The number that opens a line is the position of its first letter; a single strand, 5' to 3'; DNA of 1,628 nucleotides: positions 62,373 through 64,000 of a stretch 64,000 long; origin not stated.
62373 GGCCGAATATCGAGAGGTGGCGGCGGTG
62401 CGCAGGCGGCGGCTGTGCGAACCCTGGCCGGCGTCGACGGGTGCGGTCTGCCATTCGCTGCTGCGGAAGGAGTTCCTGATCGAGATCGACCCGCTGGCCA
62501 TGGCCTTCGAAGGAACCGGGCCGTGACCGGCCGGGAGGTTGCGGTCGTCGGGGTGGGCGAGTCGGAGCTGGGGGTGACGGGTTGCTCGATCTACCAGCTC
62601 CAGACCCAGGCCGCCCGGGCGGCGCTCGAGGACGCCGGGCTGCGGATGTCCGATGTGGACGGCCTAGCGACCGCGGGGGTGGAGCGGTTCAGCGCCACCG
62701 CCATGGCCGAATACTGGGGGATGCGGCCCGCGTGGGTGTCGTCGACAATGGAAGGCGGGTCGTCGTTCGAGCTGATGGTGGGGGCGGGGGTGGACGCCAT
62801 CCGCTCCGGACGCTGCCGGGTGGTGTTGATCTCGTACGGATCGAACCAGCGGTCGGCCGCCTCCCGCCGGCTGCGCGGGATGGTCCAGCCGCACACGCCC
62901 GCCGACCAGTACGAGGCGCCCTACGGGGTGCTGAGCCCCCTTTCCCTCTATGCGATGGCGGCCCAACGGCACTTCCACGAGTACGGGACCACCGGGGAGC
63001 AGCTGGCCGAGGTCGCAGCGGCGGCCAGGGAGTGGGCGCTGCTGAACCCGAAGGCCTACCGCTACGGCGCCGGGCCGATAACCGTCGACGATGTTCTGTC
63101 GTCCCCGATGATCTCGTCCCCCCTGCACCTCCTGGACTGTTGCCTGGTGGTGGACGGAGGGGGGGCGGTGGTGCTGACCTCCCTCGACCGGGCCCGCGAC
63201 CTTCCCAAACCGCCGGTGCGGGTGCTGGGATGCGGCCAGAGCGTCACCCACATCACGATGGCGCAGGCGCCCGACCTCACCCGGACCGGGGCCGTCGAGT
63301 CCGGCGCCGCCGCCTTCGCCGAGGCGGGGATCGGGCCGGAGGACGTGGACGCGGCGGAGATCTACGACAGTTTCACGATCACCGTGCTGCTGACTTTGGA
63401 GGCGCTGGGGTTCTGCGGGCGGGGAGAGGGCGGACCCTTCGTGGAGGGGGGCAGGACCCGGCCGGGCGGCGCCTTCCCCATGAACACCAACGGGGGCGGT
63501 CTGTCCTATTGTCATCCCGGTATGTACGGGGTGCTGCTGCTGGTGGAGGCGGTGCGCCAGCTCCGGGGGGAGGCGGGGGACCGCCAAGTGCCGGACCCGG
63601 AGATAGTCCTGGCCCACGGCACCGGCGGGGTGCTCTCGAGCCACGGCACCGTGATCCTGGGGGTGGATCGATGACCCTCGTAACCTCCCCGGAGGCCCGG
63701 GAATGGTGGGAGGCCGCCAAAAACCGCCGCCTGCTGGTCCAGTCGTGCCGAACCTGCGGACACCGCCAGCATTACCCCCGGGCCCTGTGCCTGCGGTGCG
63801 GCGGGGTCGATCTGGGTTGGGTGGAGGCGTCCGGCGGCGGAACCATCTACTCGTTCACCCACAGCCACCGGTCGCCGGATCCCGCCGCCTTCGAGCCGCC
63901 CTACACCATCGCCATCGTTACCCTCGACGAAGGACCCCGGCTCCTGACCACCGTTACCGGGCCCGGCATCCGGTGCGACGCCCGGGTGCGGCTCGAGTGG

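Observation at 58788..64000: Translationally coupled five-gene operon: CoA-transferase, MmgE/PrpD, tandem Rid, SCP-x-type thiolase, DUF35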

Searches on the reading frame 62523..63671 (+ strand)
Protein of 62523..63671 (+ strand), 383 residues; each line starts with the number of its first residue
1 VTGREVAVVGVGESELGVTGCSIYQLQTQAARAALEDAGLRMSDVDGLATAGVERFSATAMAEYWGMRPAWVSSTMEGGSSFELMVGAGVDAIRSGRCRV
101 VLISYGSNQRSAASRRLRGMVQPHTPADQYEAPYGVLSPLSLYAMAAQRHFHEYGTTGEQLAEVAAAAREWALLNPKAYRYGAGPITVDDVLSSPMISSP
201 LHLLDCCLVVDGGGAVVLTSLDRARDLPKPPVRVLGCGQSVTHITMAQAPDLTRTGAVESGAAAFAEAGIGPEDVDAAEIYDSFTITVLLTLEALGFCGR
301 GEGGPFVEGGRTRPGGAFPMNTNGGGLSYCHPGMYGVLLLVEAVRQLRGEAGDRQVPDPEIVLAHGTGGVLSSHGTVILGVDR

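Call 4: search_protein_families(library=pfam, proteins=[window:62523-63671:+])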
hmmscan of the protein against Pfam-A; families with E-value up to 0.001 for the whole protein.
window:62523-63671:+ (383 aa): 3 families
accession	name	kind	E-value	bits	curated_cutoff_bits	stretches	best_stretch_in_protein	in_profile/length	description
PF22691.2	Thiolase_C_1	-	9.8e-65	217.1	28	1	238-380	1-143/144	Thiolase C-terminal domain-like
PF02803.24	Thiolase_C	-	1.8e-08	34.5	27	1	241-352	8-102/123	Thiolase, C-terminal domain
PF00108.29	Thiolase_N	-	0.00043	20.2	26.4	0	19-218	19-256/260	Thiolase, N-terminal domain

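Call 5: search_protein_families(library=ncbifam, proteins=[window:62523-63671:+])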
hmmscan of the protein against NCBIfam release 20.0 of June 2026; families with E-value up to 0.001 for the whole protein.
window:62523-63671:+ (383 aa): 27 families (the best 25 are shown)
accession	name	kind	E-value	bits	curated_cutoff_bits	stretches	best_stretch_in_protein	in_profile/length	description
NF004811.0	PRK06158.1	subfamily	7.3e-146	486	421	1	5-381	9-380/384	acetyl-CoA acetyltransferase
NF006010.0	PRK08142.1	subfamily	7.7e-106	354.1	462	1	20-379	22-385/388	thiolase domain-containing protein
NF005892.0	PRK07855.1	subfamily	3.6e-80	269.7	469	1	4-373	6-383/390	lipid-transfer protein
NF004720.0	PRK06064.1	subfamily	1.7e-69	234.5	420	1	4-379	2-385/389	thiolase domain-containing protein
NF053570.1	AcCoTHIOL_METTL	equivalog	2.6e-55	187.8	600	1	4-379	2-381/385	acetyl-CoA acetyltransferase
NF009228.0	PRK12578.1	subfamily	2.7e-50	171.1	485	1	4-370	3-376/387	thiolase domain-containing protein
NF004715.0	PRK06059.1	equivalog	3.9e-47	161.1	424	1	3-378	3-395/399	lipid-transfer protein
NF053628.1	BnzsclthlBbsBGT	equivalog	1.7e-43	148.9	750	1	4-373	5-374/389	benzoylsuccinyl-CoA thiolase subunit BbsB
NF006102.0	PRK08256.1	subfamily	1.9e-43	149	436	1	4-368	3-380/394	lipid-transfer protein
NF004810.0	PRK06157.1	equivalog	2.6e-43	148.7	403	1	4-371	7-385/400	acetyl-CoA acetyltransferase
NF005704.0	PRK07516.1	subfamily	1e-42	146.5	412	1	5-370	3-376/389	thiolase domain-containing protein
NF004982.0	PRK06365.1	equivalog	1.6e-40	139.5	695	2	29-250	43-266/430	thiolase domain-containing protein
NF006180.0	PRK08313.1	subfamily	9.1e-40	136.7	514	1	2-381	2-384/389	thiolase domain-containing protein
NF004721.0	PRK06065.1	equivalog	1.9e-30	106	455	1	5-378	11-389/393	thiolase domain-containing protein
NF004936.0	PRK06289.1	equivalog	1.7e-28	99.6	375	1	141-380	151-402/405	acetyl-CoA acetyltransferase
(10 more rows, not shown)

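Call 29: search_solved_structures(query=window:62523-63671:+, max_evalue=0.00001, show_alignments=3)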
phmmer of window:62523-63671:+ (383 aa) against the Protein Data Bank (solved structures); distinct sequences matched with E-value up to 0.00001: 19.
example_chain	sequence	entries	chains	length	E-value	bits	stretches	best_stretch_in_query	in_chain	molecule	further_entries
4u4e_A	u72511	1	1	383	2.4e-117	395.5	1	5-380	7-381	Thiolase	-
9myr_A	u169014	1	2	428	1.3e-62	215.4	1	19-379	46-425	Nonspecific lipid-transfer protein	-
6ok1_A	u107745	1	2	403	1.6e-57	198.6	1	6-383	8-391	Lipid-transfer protein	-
7yvy_A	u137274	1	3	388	1.5e-41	146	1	4-373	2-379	Acetyl-CoA acetyltransferase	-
7pxp_C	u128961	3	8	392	3e-41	145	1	4-373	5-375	Benzoylsuccinyl-CoA thiolase subunit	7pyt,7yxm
6esq_A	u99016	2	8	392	1.2e-31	113.4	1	4-368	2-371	acetoacetyl-CoA thiolase | Acetyl-CoA acetyltransferase thiolase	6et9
6hsj_A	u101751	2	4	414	8e-31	110.7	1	6-368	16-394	SCP2-thiolase (type-1)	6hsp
6hrv_A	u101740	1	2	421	8.5e-31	110.6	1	6-368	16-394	SCP2-thiolase (type-1)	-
4yzo_A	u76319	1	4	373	2.5e-28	102.5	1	136-379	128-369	Putative acyl-CoA acyltransferase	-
4bia_A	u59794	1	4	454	2.6e-23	86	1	193-358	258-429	3-KETOACYL-COA THIOLASE, PUTATIVE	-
5ab4_A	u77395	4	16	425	2.9e-23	85.8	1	3-379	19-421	SCP2-THIOLASE LIKE PROTEIN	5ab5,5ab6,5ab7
4bi9_A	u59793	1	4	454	4.9e-23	85.1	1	193-358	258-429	3-KETOACYL-COA THIOLASE, PUTATIVE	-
9skm_I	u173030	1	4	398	1.1e-22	83.9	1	25-379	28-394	2,4-diacetylphloroglucinol biosynthesis protein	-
9skh_I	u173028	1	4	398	2.5e-22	82.8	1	25-379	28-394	2,4-diacetylphloroglucinol biosynthesis protein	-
5m3k_C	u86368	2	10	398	2.4e-21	79.5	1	28-379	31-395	2,4-diacetylphloroglucinol biosynthesis protein PhlC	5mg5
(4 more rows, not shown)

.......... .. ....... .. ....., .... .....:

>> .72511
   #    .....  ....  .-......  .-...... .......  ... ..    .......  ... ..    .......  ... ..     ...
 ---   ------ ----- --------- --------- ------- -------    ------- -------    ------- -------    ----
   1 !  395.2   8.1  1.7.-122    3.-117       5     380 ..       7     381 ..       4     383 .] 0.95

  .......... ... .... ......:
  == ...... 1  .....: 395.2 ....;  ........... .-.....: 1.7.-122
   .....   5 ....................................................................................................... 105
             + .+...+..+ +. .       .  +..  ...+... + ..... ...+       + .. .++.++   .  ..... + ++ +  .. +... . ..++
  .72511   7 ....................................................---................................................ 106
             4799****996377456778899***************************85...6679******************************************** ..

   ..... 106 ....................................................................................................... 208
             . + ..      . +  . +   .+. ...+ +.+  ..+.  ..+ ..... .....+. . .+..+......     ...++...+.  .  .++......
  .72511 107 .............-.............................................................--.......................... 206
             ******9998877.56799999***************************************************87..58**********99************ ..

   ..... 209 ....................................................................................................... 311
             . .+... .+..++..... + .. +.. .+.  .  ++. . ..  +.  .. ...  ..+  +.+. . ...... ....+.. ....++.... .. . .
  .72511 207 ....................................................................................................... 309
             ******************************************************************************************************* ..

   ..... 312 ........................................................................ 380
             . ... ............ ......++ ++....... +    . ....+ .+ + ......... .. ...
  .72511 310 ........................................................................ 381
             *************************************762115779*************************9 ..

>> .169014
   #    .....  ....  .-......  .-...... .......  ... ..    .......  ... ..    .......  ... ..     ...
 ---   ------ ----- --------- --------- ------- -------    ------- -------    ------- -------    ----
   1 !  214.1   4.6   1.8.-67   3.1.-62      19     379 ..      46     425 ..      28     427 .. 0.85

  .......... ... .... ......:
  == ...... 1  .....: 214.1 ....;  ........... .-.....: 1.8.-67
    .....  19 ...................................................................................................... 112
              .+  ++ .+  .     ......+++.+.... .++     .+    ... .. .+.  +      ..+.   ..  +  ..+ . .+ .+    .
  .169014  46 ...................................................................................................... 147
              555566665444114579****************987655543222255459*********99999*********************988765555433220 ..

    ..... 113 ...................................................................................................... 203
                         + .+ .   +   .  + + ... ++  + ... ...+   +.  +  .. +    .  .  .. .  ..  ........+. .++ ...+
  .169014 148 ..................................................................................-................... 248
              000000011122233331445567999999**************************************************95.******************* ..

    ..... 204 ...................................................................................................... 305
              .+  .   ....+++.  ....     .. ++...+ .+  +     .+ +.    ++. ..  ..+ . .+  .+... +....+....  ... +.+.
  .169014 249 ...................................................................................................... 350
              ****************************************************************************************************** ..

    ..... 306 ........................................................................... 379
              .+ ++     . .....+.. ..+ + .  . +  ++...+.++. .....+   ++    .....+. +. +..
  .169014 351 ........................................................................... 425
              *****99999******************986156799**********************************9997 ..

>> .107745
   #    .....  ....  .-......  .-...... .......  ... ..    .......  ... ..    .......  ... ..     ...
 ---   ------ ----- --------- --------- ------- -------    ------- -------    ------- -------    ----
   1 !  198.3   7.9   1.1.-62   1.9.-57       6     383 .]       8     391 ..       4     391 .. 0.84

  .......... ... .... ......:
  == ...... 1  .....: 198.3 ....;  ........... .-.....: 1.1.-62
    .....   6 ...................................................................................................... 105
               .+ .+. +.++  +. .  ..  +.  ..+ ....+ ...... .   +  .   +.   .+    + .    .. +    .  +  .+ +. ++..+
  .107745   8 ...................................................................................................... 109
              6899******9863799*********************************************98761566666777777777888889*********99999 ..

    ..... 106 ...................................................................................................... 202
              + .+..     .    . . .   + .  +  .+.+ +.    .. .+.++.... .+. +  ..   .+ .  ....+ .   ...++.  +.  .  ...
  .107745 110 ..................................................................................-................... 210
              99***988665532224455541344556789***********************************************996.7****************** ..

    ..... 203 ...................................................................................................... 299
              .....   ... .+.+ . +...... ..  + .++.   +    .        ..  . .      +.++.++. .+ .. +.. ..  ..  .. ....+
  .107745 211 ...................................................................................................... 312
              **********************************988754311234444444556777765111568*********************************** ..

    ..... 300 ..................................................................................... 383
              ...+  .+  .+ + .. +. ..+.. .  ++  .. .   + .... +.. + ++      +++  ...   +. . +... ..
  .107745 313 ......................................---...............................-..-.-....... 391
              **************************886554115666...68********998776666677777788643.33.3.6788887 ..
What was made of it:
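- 62523..63674 (+): SCP2-thiolase-fold protein without a nucleophilic Cys, carrying a YDSF motif and a second Tyr (LSYCHPG). Predicted retro-aldolase of the Ltp2/Sal type. PDB 4u4e 395 bits, TcLtp2 6ok1 199 bits, BbsB 145 bits (call 29).
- On Ltp2/Sal retro-aldolases: However, HMMER placed a gap there (call 29).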

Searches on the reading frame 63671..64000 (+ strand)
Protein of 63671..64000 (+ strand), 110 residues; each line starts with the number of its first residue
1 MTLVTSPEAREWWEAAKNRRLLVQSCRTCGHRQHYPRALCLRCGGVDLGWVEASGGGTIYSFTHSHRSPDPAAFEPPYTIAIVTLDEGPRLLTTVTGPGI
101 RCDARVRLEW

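Call 4: search_protein_families(library=pfam, proteins=[window:63671-64000:+])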
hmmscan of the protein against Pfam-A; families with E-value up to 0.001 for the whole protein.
window:63671-64000:+ (110 aa): 2 families
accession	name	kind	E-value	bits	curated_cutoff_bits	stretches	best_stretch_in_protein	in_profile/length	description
PF01796.24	OB_ChsH2_C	-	7.4e-19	67.9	27.1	1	50-110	1-64/65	ChsH2, C-terminal OB-fold domain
PF12172.15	zf-ChsH2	-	1.4e-11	44.4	23.2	1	13-45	1-33/37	ChsH2, rubredoxin-like zinc ribbon domain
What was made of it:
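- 63671..64000 (+): DUF35 protein (rubredoxin-like Zn ribbon with CxxC...CxxC, plus an OB fold), cut by the window end. It is the partner of the thiolase-fold protein. Full length is 129 aa in the 98.5% strain. Pfam zf-ChsH2 + OB_ChsH2_C (call 4).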

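Call 5: search_protein_families(library=ncbifam, proteins=[window:63671-64000:+])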
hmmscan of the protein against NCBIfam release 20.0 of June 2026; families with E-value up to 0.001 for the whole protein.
window:63671-64000:+ (110 aa): 1 family
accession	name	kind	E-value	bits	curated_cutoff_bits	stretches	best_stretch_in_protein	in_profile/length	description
NF053627.1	BnzsclthlBbsAGT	equivalog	2.2e-06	27.7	250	1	23-108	38-123/145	benzoylsuccinyl-CoA thiolase subunit BbsA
